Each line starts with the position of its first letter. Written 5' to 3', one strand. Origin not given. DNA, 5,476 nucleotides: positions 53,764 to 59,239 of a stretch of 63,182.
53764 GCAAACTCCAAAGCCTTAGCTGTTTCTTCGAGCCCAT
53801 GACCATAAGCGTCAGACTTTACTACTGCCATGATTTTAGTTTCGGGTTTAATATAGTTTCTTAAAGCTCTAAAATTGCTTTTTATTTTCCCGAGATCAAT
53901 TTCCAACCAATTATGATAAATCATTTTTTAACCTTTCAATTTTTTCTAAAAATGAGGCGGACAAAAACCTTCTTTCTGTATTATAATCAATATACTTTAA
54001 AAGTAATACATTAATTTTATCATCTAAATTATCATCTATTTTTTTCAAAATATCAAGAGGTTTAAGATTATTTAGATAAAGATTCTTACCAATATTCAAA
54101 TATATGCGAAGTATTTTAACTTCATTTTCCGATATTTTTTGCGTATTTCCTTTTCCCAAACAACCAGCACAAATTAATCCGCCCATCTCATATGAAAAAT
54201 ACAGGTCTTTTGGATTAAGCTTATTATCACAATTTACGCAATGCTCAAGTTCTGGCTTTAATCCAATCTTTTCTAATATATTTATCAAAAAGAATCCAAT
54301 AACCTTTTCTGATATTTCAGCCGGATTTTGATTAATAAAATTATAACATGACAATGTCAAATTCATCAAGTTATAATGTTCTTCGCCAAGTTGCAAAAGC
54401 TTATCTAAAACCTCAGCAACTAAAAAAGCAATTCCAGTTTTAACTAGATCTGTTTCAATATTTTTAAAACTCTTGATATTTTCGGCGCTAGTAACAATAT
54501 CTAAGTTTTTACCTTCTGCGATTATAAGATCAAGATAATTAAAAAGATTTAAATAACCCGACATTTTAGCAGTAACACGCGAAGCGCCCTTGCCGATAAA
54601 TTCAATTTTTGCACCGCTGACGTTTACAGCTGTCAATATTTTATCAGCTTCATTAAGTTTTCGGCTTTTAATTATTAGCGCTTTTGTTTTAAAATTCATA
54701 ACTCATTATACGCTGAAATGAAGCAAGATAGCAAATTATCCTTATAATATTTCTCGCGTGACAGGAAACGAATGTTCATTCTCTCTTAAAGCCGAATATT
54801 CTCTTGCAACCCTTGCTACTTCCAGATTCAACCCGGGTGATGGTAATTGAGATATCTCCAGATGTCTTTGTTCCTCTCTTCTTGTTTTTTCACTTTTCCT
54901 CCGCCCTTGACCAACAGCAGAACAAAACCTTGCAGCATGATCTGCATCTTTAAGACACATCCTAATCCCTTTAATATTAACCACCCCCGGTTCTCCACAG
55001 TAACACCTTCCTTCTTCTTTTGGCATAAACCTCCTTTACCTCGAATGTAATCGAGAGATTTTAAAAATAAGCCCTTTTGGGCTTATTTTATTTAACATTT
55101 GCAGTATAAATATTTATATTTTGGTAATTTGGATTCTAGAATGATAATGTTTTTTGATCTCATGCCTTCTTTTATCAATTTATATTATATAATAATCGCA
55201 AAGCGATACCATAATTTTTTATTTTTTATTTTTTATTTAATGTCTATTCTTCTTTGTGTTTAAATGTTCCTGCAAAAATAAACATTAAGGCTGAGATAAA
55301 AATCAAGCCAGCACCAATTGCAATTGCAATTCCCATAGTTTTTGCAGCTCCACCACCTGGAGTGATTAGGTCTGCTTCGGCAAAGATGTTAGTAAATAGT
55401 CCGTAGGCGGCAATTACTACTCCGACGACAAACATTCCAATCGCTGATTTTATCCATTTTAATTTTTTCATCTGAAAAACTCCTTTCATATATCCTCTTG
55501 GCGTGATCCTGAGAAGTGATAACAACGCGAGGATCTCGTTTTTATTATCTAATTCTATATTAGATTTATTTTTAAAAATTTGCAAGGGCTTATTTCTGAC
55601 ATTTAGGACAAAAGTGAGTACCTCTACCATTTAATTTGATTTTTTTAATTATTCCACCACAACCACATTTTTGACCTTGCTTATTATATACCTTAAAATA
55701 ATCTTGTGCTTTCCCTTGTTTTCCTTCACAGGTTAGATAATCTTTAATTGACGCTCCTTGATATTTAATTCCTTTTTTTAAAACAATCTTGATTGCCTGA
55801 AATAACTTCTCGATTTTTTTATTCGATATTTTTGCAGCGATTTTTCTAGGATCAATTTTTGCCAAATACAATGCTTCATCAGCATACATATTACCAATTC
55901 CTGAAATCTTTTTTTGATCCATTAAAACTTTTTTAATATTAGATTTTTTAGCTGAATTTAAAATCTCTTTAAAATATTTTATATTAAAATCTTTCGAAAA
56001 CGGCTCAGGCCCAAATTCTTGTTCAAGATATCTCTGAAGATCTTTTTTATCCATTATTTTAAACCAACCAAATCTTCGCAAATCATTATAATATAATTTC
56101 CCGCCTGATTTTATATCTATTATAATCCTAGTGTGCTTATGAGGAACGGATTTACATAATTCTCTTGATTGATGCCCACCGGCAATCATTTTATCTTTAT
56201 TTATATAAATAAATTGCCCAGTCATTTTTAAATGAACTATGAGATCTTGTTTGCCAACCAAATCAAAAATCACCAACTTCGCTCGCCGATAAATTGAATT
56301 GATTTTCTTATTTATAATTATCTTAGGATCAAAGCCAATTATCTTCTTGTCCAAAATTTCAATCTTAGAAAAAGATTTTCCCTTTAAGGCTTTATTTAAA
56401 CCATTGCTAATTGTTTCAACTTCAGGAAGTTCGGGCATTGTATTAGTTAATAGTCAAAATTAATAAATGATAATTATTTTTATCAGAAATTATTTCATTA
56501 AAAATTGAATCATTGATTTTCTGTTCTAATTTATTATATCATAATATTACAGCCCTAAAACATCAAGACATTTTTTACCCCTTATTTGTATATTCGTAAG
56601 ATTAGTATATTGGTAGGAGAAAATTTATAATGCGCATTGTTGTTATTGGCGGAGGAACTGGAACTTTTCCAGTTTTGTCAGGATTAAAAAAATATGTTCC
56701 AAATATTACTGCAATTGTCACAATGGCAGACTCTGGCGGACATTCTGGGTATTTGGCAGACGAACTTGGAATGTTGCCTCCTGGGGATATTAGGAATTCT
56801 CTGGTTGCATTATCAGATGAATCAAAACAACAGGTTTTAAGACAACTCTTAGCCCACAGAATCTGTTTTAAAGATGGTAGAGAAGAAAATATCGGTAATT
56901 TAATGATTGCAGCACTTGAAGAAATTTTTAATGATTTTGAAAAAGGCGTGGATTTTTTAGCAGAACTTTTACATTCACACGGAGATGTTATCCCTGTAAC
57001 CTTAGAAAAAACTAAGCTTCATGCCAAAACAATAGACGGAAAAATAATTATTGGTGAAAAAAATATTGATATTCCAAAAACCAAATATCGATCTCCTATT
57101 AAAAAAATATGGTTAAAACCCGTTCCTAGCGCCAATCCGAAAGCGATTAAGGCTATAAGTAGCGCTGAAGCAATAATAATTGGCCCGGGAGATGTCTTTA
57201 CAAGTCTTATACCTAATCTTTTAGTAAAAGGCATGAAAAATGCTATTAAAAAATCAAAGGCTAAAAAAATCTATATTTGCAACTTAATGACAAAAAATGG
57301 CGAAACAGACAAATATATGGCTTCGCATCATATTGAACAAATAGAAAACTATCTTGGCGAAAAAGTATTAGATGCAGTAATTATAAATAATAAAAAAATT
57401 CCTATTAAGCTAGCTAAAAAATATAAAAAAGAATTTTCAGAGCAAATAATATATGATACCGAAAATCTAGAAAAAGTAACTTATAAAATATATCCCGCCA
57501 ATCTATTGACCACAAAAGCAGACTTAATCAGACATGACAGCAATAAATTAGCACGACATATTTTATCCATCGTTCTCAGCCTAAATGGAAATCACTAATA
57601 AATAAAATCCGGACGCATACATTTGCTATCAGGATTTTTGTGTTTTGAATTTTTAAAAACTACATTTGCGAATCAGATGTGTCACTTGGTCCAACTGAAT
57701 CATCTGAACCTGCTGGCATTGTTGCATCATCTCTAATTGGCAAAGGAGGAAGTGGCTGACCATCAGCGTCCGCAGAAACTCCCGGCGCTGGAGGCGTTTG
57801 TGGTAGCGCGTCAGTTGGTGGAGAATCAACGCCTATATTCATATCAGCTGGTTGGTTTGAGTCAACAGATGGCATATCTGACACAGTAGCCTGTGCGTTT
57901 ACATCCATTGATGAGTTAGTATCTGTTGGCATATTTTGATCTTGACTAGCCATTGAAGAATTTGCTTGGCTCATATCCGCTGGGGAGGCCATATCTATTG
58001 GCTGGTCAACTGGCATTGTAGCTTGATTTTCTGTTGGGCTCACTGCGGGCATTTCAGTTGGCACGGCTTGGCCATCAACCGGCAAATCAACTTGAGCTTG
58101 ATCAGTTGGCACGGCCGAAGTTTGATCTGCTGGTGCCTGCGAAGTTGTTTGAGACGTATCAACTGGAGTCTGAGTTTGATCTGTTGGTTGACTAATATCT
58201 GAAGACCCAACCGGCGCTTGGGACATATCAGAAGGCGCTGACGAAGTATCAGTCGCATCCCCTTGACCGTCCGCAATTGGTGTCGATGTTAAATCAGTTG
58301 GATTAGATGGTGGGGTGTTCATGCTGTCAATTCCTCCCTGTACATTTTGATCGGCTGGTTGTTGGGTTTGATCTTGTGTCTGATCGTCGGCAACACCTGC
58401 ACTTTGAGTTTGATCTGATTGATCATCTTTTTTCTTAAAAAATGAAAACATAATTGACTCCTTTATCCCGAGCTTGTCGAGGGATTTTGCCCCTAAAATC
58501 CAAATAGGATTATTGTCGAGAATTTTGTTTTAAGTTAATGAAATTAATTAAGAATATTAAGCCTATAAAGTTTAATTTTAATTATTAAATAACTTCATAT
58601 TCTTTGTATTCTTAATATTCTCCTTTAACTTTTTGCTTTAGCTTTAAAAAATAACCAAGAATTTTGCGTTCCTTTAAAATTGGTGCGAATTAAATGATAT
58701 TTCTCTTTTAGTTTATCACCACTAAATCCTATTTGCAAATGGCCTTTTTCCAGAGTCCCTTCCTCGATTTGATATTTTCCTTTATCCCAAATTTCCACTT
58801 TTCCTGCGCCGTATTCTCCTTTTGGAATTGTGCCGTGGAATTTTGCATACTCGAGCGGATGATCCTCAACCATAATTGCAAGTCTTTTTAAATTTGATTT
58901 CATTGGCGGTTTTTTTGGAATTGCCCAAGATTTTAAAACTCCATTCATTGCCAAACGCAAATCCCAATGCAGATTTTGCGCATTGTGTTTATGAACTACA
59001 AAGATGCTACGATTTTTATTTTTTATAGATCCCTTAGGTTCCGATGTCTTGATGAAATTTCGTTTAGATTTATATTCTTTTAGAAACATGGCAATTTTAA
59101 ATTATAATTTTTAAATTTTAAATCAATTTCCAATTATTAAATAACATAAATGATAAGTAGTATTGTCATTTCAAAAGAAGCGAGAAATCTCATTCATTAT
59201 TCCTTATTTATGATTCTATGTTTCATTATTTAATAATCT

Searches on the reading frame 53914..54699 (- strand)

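Call 64: search_protein_families(library=pfam, proteins=[window:53914-54699:-], max_evalue=0.0001)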
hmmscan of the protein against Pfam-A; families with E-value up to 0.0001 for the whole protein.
window:53914-54699:- (262 aa): 2 families
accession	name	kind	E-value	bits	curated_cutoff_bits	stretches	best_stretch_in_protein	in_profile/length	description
PF02565.21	RecO_C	-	4.4e-15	56.2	22.1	1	83-203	2-119/157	Recombination protein O C terminal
PF11967.14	RecO_N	-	1.3e-12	48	27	1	1-78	1-80/80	Recombination protein O N terminal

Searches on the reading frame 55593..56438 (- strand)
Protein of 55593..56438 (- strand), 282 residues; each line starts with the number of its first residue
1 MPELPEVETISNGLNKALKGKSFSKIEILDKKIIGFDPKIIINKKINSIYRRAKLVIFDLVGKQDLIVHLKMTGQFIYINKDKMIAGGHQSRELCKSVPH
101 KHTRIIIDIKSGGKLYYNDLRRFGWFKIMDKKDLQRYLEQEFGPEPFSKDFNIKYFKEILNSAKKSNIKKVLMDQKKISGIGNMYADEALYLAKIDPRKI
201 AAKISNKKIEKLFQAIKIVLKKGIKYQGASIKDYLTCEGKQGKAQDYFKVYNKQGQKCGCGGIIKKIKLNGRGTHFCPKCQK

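Call 64: search_protein_families(library=pfam, proteins=[window:55593-56438:-], max_evalue=0.0001)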
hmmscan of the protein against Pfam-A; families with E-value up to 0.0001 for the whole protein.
window:55593-56438:- (282 aa): 4 families
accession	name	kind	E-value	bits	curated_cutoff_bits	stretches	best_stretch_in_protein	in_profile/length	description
PF06831.19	H2TH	-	4.6e-28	97.5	34.7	1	143-232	2-90/93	Formamidopyrimidine-DNA glycosylase H2TH domain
PF01149.29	Fapy_DNA_glyco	-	9.9e-27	94.3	25.5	1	1-125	1-116/117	Formamidopyrimidine-DNA glycosylase N-terminal domain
PF06827.20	zf-FPG_IleRS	-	5.8e-08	32.9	21.3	1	260-282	7-29/30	Zinc finger found in FPG and IleRS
PF05833.16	NFACT_N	-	3.5e-06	26.5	31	1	151-225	173-245/456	NFACT N-terminal and middle domains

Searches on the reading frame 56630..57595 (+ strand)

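Call 64: search_protein_families(library=pfam, proteins=[window:56630-57595:+], max_evalue=0.0001)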
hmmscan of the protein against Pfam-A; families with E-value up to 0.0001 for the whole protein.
window:56630-57595:+ (322 aa): 1 family
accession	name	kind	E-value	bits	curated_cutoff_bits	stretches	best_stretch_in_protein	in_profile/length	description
PF01933.23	CofD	-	2.8e-89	299.6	30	1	3-292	1-289/290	2-phospho-L-lactate transferase CofD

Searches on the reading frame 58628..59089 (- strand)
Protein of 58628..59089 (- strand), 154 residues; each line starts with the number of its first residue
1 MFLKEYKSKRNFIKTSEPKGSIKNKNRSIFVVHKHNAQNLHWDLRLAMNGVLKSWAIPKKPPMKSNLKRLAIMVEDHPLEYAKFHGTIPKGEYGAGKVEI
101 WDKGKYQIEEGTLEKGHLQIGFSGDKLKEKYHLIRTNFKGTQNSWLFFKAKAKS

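Call 8: search_protein_families(library=pfam, proteins=[window:58628-59089:-], max_evalue=1)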
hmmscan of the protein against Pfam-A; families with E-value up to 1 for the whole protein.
window:58628-59089:- (154 aa): 1 family
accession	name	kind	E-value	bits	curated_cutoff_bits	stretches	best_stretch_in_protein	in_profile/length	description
PF13298.12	LigD_N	-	5.2e-40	136.4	31.1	1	33-135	1-107/107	DNA Ligase D 3'-phosphoesterase domain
